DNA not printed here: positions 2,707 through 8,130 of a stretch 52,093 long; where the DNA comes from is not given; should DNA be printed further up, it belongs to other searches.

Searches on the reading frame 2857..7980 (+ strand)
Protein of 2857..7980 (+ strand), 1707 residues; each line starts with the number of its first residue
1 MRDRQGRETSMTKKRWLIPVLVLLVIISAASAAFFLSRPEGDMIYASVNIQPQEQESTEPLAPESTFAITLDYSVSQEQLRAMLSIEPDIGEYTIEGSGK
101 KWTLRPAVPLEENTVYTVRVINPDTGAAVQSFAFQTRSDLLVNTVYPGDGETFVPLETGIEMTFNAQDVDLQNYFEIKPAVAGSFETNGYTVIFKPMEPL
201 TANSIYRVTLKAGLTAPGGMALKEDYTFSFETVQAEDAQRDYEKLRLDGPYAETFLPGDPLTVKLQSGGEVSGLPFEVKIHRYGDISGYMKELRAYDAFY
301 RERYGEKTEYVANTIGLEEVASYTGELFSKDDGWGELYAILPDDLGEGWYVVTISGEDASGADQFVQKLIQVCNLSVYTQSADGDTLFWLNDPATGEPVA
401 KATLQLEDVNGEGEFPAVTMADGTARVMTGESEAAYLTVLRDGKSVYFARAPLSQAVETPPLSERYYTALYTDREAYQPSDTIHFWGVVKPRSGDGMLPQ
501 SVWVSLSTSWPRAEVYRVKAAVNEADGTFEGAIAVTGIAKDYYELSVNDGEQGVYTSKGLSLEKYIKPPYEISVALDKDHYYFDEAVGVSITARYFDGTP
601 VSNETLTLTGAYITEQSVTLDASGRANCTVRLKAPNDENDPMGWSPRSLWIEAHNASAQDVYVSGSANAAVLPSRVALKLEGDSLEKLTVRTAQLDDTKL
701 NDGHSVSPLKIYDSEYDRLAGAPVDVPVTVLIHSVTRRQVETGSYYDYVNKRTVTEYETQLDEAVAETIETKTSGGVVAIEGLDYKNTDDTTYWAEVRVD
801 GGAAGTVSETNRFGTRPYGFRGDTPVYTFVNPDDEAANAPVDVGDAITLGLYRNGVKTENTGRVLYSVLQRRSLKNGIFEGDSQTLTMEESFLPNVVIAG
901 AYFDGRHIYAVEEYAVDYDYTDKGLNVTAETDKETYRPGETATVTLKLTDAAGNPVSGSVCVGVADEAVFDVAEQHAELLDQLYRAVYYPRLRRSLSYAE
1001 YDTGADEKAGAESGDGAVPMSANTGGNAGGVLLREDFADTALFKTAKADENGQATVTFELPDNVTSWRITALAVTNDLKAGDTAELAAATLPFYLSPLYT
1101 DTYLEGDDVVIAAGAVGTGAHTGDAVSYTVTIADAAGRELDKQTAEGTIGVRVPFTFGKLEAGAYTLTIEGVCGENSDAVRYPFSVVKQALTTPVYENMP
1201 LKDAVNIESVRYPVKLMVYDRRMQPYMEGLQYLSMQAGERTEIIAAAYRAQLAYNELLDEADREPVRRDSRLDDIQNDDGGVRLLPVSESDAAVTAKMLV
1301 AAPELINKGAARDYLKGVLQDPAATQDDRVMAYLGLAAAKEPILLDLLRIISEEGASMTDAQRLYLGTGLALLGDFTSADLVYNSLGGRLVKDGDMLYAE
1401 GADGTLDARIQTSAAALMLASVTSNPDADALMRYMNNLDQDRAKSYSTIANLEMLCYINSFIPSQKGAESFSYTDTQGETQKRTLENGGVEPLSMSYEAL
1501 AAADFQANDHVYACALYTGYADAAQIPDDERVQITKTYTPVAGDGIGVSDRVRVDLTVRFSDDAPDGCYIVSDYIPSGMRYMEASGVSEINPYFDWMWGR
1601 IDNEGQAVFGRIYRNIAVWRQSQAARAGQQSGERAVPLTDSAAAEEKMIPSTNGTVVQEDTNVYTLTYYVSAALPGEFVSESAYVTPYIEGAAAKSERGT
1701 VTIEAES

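Call 84: search_protein_families(library=pfam, proteins=[window:2857-7980:+], max_evalue=0.0001)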
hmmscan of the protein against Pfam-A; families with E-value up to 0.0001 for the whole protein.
window:2857-7980:+ (1707 aa): 4 families
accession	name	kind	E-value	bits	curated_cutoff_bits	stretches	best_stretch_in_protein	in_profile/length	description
PF13205.12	Big_5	-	1.1e-13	52.2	23.6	1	142-232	7-105/105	Bacterial Ig-like domain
PF01835.25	MG2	-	2.6e-10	41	32.8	0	470-547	4-80/96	MG2 domain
PF00207.28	A2M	-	2.1e-09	37.5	21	1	1040-1112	1-75/92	Alpha-2-macroglobulin family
PF07703.20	A2M_BRD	-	5.5e-09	36.9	22.7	1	841-971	10-139/140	Alpha-2-macroglobulin bait region domain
